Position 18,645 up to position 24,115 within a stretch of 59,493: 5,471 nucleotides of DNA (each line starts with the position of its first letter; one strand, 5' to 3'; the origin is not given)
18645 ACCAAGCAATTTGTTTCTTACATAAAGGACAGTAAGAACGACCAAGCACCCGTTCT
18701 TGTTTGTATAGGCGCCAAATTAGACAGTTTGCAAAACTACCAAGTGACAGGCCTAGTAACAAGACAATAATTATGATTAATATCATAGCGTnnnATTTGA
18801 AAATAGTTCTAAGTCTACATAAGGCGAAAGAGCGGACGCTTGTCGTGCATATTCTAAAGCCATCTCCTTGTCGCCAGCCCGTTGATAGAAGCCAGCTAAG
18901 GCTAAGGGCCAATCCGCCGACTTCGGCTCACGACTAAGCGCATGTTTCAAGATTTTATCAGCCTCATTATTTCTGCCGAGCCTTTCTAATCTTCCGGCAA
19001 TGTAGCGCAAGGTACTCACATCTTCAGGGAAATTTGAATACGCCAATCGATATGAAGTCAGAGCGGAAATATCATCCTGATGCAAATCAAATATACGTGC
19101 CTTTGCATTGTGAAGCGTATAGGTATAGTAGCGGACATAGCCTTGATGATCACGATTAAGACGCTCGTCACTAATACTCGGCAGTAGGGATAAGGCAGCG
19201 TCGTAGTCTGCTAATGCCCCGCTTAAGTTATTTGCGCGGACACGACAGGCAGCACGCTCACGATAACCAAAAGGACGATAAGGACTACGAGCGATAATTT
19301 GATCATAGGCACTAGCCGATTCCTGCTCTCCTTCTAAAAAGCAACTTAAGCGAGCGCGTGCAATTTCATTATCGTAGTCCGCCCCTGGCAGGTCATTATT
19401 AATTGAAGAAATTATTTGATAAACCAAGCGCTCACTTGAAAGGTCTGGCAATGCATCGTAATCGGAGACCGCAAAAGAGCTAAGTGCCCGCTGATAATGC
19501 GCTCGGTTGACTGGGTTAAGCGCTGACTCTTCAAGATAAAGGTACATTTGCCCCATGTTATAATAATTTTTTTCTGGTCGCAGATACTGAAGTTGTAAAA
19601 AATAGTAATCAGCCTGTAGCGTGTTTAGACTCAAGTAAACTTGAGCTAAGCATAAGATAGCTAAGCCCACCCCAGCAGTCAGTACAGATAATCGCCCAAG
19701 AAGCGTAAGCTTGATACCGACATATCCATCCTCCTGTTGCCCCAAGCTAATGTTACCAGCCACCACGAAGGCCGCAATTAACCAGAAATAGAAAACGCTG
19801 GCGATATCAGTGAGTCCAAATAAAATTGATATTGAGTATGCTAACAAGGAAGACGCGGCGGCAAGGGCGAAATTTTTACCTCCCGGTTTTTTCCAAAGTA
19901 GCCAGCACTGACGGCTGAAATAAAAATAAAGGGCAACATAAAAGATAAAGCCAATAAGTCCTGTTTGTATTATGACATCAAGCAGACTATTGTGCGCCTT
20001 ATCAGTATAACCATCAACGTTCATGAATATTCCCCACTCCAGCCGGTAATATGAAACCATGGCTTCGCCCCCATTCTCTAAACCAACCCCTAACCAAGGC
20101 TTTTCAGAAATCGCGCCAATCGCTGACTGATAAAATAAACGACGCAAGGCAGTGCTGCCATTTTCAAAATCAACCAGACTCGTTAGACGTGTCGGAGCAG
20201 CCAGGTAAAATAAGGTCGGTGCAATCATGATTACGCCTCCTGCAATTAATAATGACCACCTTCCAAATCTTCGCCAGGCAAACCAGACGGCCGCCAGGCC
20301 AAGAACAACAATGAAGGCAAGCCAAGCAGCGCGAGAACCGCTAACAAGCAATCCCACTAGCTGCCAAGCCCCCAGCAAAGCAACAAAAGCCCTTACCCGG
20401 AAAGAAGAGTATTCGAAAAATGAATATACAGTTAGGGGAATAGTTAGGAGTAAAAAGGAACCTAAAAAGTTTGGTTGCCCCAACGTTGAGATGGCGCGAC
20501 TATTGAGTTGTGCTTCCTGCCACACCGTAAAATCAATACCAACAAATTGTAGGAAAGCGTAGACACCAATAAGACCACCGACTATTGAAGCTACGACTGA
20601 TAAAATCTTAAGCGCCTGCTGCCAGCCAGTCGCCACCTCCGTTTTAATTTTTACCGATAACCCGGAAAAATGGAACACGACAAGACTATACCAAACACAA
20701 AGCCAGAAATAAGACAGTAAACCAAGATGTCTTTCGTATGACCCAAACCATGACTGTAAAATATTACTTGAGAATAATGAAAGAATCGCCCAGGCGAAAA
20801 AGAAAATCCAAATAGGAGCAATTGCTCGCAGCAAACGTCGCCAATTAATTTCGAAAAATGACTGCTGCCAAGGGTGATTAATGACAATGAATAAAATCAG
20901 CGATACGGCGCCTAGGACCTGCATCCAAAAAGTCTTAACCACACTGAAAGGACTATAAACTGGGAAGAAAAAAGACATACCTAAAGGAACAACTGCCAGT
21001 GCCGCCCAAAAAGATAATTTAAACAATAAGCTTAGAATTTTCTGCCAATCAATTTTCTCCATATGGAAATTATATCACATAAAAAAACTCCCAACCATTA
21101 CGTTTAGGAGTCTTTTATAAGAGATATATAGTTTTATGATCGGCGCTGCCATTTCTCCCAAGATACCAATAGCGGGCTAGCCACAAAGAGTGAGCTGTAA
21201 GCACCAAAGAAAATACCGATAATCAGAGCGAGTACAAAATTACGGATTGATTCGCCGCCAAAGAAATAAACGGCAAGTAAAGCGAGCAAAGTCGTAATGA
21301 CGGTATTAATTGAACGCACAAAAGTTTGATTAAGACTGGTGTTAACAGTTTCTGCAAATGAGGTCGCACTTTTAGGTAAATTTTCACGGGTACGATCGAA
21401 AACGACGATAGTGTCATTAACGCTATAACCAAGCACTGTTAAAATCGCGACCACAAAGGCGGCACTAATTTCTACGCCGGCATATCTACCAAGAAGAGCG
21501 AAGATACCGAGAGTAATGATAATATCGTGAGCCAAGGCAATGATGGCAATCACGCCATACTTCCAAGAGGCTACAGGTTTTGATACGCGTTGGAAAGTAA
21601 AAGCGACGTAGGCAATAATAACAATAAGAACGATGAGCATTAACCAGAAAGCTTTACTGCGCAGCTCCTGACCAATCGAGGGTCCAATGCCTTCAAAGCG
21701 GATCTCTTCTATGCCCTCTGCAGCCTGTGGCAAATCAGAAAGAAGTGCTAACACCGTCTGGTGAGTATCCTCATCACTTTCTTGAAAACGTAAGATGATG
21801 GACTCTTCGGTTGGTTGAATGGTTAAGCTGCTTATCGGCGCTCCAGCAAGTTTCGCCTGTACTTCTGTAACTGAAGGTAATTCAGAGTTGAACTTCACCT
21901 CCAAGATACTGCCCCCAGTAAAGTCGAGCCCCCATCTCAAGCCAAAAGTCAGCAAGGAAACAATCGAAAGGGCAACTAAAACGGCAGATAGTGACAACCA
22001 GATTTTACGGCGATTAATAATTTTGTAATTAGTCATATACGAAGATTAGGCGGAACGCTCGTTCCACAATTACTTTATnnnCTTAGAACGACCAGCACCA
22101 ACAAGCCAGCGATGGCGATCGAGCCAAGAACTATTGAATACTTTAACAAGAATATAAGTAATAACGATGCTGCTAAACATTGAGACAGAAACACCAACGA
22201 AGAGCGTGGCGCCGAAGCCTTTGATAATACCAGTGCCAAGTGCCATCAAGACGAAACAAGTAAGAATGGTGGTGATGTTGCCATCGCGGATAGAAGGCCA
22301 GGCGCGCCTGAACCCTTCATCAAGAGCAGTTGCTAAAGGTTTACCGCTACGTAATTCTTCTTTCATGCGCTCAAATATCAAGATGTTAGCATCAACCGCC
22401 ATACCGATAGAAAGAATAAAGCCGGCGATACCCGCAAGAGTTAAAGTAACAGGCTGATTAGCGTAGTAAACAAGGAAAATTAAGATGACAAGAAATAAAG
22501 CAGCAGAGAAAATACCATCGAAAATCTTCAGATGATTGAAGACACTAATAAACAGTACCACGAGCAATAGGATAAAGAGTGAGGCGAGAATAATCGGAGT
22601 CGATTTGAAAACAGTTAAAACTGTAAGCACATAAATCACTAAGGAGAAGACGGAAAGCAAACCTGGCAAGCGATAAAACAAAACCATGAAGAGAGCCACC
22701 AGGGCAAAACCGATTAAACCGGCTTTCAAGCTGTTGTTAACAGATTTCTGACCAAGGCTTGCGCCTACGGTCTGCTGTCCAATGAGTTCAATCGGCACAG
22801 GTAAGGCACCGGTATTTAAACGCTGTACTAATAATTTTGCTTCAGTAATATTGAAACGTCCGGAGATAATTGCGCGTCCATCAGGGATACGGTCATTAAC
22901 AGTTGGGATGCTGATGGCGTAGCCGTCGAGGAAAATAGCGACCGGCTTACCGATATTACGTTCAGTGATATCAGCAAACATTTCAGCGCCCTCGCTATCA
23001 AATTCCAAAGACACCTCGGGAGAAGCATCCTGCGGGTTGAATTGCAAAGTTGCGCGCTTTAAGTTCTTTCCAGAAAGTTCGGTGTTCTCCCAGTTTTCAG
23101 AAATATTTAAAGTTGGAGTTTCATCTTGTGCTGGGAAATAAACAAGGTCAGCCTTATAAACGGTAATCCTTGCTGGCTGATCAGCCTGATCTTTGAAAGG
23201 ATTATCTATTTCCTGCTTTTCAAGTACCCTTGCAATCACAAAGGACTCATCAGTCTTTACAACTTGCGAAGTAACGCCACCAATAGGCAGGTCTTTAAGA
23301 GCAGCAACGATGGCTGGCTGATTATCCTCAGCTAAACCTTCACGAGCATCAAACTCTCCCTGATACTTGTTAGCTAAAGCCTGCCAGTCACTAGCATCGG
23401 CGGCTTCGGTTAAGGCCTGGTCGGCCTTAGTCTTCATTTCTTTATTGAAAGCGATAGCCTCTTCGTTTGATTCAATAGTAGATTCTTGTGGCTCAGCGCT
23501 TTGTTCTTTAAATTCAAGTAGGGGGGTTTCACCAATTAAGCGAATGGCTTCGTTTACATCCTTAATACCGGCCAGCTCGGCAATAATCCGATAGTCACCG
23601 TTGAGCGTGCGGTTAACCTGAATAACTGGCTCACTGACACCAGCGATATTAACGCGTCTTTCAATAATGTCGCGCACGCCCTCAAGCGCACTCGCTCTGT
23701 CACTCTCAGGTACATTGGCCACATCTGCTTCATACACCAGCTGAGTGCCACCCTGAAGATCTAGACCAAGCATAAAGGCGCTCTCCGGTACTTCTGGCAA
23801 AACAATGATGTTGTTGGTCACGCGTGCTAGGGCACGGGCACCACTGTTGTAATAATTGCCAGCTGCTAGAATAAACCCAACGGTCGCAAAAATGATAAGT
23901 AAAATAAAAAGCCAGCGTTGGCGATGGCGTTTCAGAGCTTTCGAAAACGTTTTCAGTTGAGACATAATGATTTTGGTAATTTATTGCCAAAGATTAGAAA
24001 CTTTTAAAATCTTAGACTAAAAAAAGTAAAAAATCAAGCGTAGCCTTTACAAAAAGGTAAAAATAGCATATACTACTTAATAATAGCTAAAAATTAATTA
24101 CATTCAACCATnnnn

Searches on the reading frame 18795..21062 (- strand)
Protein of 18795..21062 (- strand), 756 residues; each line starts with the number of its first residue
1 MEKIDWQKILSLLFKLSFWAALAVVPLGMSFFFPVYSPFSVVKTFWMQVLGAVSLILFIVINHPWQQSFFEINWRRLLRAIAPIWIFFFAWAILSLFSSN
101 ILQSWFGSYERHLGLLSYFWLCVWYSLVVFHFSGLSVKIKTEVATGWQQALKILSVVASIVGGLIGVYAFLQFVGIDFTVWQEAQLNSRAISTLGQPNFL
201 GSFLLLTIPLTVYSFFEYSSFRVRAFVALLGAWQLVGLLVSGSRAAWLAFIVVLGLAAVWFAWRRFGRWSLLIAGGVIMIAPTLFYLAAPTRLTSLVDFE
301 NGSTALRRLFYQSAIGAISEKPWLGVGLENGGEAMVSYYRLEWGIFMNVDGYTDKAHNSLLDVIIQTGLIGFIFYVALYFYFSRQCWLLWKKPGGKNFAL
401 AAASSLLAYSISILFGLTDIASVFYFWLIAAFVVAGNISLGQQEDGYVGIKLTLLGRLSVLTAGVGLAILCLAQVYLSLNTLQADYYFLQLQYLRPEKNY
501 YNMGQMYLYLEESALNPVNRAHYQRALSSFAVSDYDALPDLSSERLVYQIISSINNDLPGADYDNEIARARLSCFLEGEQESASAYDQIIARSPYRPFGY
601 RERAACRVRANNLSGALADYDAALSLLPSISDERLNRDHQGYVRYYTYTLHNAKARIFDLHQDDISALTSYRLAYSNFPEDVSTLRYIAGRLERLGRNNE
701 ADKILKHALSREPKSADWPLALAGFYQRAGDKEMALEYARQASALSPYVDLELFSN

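Call 10: search_protein_families(library=pfam, proteins=[window:18795-21062:-], max_evalue=0.01)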
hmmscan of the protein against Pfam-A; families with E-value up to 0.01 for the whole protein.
window:18795-21062:- (756 aa): 6 families
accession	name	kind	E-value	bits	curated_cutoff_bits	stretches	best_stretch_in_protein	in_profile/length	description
PF04932.20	Wzy_C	-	1.5e-19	70.7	31.7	1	233-376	5-149/149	O-Antigen ligase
PF07719.23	TPR_2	-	6.8e-05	23.1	27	0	598-629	2-33/34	Tetratricopeptide repeat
PF13428.12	TPR_14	-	0.00018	22.3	23.5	0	685-717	4-36/44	Tetratricopeptide repeat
PF14559.12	TPR_19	-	0.0019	18.9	25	1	696-742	5-51/68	Tetratricopeptide repeat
PF13371.12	TPR_9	-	0.0024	18.3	35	1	585-629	17-61/73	Tetratricopeptide repeat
PF13181.12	TPR_8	-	0.0086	16.6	25.7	0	693-714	12-33/34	Tetratricopeptide repeat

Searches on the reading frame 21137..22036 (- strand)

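Call 10: search_protein_families(library=pfam, proteins=[window:21137-22036:-], max_evalue=0.01)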
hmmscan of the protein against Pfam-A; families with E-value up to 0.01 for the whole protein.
window:21137-22036:- (300 aa): 4 families
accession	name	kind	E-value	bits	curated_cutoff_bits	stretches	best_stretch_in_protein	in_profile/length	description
PF02355.23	SecD_SecF_C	-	3.7e-59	199.8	20.5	1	106-295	10-188/189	Protein export membrane protein SecD/SecF, C-terminal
PF07549.19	Sec_GG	-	9.7e-10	38.1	20.3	1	26-50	1-25/28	SecD/SecF GG Motif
PF12349.14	Sterol-sensing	-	0.007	16.7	22.3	1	160-286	8-129/153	Sterol-sensing domain of SREBP cleavage-activation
PF06532.16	NrsF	-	0.0071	16.6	26.8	1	116-182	37-102/204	Negative regulator of sigma F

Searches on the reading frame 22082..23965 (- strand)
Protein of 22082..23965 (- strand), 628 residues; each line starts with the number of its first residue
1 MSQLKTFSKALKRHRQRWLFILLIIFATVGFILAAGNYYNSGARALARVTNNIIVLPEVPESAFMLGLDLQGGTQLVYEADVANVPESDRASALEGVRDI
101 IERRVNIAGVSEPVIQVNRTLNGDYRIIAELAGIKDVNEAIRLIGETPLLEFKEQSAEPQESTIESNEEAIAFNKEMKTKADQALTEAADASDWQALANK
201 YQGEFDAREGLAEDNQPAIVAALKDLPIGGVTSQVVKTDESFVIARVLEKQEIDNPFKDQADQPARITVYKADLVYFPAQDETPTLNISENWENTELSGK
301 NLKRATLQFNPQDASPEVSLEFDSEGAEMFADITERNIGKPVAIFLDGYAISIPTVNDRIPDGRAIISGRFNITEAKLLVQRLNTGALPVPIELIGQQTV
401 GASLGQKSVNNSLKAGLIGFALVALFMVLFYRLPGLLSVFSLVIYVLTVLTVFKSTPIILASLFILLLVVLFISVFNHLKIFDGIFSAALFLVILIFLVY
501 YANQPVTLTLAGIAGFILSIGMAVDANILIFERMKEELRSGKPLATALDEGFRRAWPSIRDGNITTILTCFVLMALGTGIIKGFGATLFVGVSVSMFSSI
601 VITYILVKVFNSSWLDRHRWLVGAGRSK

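Call 10: search_protein_families(library=pfam, proteins=[window:22082-23965:-], max_evalue=0.01)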
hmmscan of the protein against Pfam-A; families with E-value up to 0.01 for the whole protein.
window:22082-23965:- (628 aa): 6 families
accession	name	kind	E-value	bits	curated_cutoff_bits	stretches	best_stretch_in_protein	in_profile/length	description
PF22599.2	SecDF_P1_head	-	9.2e-28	96.9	27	1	294-390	18-114/114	SecDF, P1 head subdomain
PF21760.3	SecD_1st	-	3e-15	55.8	27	1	96-155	3-58/60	Protein translocase subunit SecDF, P1 domain, N-terminal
PF02355.23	SecD_SecF_C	-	1.4e-10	41.3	20.5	1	459-608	34-184/189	Protein export membrane protein SecD/SecF, C-terminal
PF03176.21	MMPL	-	1.8e-07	30.9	20.5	1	455-600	148-292/333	MMPL family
PF13145.12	Rotamase_2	-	0.00048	21.4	27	1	172-252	29-110/121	PPIC-type PPIASE domain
PF07549.19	Sec_GG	-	0.0024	17.8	20.3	1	66-81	10-25/28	SecD/SecF GG Motif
